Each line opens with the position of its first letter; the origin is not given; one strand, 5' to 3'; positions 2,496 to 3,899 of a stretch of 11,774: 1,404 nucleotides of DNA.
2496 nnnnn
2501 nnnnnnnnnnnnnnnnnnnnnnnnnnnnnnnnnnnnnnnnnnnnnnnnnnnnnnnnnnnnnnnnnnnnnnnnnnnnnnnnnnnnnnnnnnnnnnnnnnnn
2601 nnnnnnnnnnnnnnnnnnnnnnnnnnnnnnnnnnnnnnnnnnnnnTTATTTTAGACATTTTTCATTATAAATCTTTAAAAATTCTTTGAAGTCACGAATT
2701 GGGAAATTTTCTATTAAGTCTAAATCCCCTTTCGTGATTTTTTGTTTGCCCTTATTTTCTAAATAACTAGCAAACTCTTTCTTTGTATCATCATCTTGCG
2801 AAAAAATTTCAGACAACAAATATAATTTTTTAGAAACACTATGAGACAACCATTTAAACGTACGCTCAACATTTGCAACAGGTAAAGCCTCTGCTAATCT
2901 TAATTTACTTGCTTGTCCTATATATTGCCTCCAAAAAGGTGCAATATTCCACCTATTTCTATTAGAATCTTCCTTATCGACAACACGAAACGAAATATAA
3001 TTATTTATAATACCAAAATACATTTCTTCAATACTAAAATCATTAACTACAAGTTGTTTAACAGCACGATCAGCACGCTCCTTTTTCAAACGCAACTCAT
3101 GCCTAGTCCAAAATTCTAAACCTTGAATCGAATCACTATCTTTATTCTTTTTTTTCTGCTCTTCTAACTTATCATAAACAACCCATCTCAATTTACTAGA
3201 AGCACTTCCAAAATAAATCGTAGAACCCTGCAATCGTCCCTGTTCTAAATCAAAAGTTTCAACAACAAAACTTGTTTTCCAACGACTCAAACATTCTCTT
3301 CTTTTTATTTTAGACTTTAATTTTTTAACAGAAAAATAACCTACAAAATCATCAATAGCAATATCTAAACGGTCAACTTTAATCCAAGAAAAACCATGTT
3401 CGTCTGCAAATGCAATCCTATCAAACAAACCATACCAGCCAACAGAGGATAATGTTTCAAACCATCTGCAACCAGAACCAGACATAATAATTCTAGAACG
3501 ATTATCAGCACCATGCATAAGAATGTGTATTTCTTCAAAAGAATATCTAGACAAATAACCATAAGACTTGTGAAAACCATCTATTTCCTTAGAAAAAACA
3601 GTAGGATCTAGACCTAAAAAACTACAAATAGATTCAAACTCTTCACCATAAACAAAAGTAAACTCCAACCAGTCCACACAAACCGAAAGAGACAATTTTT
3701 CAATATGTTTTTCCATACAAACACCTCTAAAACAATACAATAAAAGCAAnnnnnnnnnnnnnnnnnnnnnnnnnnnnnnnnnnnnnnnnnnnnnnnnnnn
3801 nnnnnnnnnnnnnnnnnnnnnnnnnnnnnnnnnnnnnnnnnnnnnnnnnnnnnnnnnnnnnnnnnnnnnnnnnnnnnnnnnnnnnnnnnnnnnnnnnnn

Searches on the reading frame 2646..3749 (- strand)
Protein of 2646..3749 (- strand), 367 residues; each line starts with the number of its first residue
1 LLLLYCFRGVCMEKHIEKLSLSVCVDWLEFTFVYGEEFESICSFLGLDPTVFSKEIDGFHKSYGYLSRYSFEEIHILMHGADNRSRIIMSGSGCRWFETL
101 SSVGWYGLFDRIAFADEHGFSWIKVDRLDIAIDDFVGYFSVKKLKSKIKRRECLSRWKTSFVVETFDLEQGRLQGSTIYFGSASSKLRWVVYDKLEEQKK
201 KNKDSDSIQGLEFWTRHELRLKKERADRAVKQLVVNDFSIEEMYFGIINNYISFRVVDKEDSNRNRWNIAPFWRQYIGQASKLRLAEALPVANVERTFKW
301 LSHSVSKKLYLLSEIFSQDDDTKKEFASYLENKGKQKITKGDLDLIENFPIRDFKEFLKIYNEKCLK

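Call 7: search_protein_families(library=pfam, proteins=[window:2646-3749:-], max_evalue=0.01)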
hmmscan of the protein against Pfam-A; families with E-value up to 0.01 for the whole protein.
window:2646-3749:- (367 aa): 3 families
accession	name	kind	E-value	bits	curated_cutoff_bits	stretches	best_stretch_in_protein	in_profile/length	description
PF02486.25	Rep_trans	-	7.3e-46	156.7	29.6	1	124-321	2-194/201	Replication initiation factor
PF18106.7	Rol_Rep_N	-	4.9e-09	36.7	23.7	1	23-108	2-88/91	Rolling Circle replication initiation protein N-terminal domain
PF05144.20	Phage_CRI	-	5.6e-06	26.7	21.7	1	172-234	153-222/232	Replication-associated protein G2P N-terminal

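Call 8: search_protein_families(library=phrogs, proteins=[window:2646-3749:-], max_evalue=0.01)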
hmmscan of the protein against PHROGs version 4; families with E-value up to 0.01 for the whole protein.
window:2646-3749:- (367 aa): 2 families
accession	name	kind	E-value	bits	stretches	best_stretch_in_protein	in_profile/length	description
phrog_453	-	DNA, RNA and nucleotide metabolism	2.1e-14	54.7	1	20-321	114-397/447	replication initiation protein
phrog_16222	-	unknown function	0.0028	18.3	1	128-227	1-96/193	-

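Call 28: find_homologous_proteins(query=window:2646-3716:-, max_evalue=1e-10)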
Query window:2646-3716:- (356 aa): 19 proteins with E <= 1e-10 among 1575 candidates.
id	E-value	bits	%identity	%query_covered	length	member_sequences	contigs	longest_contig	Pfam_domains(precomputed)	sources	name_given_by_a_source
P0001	4.0e-236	801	100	100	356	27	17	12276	PF05144.21,PF02486.26,PF18106.8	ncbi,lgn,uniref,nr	ncbi:TPA: replication initiation factor domain-containing protein [Bacillus thuringiensis]|uniref:re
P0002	3.6e-49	186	34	92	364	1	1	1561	PF02486.26,PF18106.8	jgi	jgi:phage replication initiation protein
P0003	6.6e-46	176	33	92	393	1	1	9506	PF02486.26,PF18106.8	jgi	jgi:phage replication initiation protein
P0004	2.1e-42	164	33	93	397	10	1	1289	PF02486.26,PF18106.8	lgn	-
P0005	7.4e-39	152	32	93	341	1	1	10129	PF05144.21,PF02486.26,PF18106.8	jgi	jgi:phage replication initiation protein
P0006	2.5e-37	147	33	96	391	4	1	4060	PF02486.26,PF18106.8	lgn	-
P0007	3.0e-34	137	32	83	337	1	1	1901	PF02486.26,PF18106.8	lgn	-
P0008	3.2e-33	134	31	85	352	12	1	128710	PF02486.26,PF18106.8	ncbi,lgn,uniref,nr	ncbi:phage replication initiation protein [Fictibacillus solisalsi]|uniref:Phage replication initiat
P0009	1.9e-28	118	30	82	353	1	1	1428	PF02486.26,PF18106.8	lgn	-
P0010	3.8e-24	104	31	83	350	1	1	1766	PF02486.26,PF18106.8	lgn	-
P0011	2.5e-23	101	28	83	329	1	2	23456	PF02486.26,PF18106.8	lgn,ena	-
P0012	2.3e-21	95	27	89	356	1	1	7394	PF02486.26,PF18106.8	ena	-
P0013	5.8e-21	93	27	81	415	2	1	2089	PF02486.26,PF18106.8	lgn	-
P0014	1.1e-19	89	28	92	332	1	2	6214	PF02486.26,PF18106.8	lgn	-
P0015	5.0e-19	87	30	71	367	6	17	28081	PF02486.26,PF18106.8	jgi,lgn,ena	jgi:phage replication initiation protein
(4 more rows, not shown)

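Call 31: find_related_loci(query=A1, collection=viral_contigs, flank=2500)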
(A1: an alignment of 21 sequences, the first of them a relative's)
Query A1 (356 aa) in viral_contigs; peptide patterns used: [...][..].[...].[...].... (x = any residue, [..] = any of these).
179 stretches matched a pattern; 88 encode a relative of the query (tblastn E <= 1e-3); the best 80 are kept; 80 distinct loci.
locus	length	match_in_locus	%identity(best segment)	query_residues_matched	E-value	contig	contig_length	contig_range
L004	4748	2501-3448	34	9-338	7e-53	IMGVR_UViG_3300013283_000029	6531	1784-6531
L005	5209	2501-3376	35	7-308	2e-50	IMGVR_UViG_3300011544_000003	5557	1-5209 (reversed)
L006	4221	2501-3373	34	7-308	9e-50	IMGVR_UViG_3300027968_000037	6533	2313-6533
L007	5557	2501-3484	33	9-338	1e-49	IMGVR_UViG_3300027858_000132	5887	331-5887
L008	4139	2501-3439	31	3-320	6e-46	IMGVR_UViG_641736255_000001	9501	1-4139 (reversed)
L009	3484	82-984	32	9-310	6e-45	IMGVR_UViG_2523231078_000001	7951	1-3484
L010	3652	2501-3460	32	9-343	8e-43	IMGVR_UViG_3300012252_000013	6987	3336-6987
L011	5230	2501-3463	31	14-348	1e-41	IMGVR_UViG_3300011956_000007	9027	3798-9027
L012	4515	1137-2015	32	10-298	7e-39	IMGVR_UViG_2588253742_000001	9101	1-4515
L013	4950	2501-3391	32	1-303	2e-36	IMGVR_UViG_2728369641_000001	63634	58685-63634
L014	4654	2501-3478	29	12-348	4e-35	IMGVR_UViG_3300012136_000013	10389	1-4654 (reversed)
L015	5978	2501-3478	29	12-348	6e-35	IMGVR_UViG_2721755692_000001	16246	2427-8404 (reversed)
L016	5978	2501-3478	29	12-348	8e-35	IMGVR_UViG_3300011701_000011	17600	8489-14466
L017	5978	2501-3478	29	12-348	4e-35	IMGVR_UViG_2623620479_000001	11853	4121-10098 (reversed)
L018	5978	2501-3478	29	12-348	1e-34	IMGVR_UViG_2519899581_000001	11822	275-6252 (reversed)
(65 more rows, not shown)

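Call 64: search_dna_similar(query=window:2646-3716:-, collection=plasmids, mode=protein, max_evalue=0.00001, max_rows=60, rows=spread)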
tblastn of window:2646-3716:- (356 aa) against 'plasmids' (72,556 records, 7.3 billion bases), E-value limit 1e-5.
Records with a match: 268; places in all: 278; records where one place covers at least 80% of the query: 239.
Best place of each record, by identity: >=99% 4; <60% 264.
By first word of the organism name: Enterococcus 158; Leuconostoc 22; Lactococcus 20; Bacillus 18; Lactobacillus 15; Ligilactobacillus 8; Streptococcus 6; Clostridium 4; Staphylococcus 2; Paenibacillus 2; and 12 more.
By predicted mobility (MOB-suite, as given by PLSDB): mobilizable 214; non-mobilizable 34; conjugative 20.
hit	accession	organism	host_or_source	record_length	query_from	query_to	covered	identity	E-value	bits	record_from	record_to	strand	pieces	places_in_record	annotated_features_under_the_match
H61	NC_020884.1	Bacillus thuringiensis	soil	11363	1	356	100%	100.0%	0e+0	724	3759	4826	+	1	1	replication initiation factor domain-containing protein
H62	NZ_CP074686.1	Bacillus velezensis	swine,single cell,feces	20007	2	303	85%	34.1%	8e-34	139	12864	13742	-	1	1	replication initiation factor domain-containing protein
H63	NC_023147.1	Paenibacillus larvae subsp. larvae DSM 25430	AFB-diseased colony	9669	9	310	85%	32.8%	8e-42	162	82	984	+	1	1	replication initiation factor domain-containing protein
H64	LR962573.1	Enterococcus faecalis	-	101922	1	298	84%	31.9%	3e-27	120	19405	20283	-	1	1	none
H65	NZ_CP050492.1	Enterococcus faecalis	Gallus gallus domesticus,fecal matter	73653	1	298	84%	31.9%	6e-27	119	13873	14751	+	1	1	mobT: MobT family relaxase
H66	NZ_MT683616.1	Enterococcus hirae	-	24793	1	298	84%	31.9%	9e-27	119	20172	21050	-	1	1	mobT: MobT family relaxase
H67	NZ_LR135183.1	Enterococcus faecium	-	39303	1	298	84%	31.9%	9e-27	119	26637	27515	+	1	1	mobT: MobT family relaxase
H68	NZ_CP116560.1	Enterococcus faecalis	Bos taurus,whole organism,fecal sample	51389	1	298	84%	31.9%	9e-27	119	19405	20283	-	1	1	mobT: MobT family relaxase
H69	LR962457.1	Enterococcus faecalis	-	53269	1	298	84%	31.9%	9e-27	119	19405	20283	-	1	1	none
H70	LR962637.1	Enterococcus faecalis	-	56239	1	298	84%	31.9%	9e-27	119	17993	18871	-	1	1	none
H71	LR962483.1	Enterococcus faecalis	-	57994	1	298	84%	31.9%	9e-27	119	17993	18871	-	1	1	none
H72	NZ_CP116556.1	Enterococcus faecalis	Bos taurus,whole organism,fecal sample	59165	1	298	84%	31.9%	9e-27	119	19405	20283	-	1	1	mobT: MobT family relaxase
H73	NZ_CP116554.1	Enterococcus faecalis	Bos taurus,whole organism,fecal sample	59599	1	298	84%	31.9%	9e-27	119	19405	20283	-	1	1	mobT: MobT family relaxase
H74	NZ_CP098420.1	Enterococcus faecalis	Goose,mixed culture,Anal swab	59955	1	298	84%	31.9%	9e-27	119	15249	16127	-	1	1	mobT: MobT family relaxase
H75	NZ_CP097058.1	Enterococcus faecalis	whole organism,pet food (BARF)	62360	1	298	84%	31.9%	9e-27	119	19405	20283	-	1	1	mobT: MobT family relaxase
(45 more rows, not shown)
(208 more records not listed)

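Call 68: search_solved_structures(query=window:2646-3716:-, max_evalue=0.01, show_alignments=1)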
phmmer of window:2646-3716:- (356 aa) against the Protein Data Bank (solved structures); distinct sequences matched with E-value up to 0.01: 1.
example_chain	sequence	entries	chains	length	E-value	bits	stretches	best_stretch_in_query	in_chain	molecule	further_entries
4cij_A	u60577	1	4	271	6.3e-41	144.2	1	10-279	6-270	GST REP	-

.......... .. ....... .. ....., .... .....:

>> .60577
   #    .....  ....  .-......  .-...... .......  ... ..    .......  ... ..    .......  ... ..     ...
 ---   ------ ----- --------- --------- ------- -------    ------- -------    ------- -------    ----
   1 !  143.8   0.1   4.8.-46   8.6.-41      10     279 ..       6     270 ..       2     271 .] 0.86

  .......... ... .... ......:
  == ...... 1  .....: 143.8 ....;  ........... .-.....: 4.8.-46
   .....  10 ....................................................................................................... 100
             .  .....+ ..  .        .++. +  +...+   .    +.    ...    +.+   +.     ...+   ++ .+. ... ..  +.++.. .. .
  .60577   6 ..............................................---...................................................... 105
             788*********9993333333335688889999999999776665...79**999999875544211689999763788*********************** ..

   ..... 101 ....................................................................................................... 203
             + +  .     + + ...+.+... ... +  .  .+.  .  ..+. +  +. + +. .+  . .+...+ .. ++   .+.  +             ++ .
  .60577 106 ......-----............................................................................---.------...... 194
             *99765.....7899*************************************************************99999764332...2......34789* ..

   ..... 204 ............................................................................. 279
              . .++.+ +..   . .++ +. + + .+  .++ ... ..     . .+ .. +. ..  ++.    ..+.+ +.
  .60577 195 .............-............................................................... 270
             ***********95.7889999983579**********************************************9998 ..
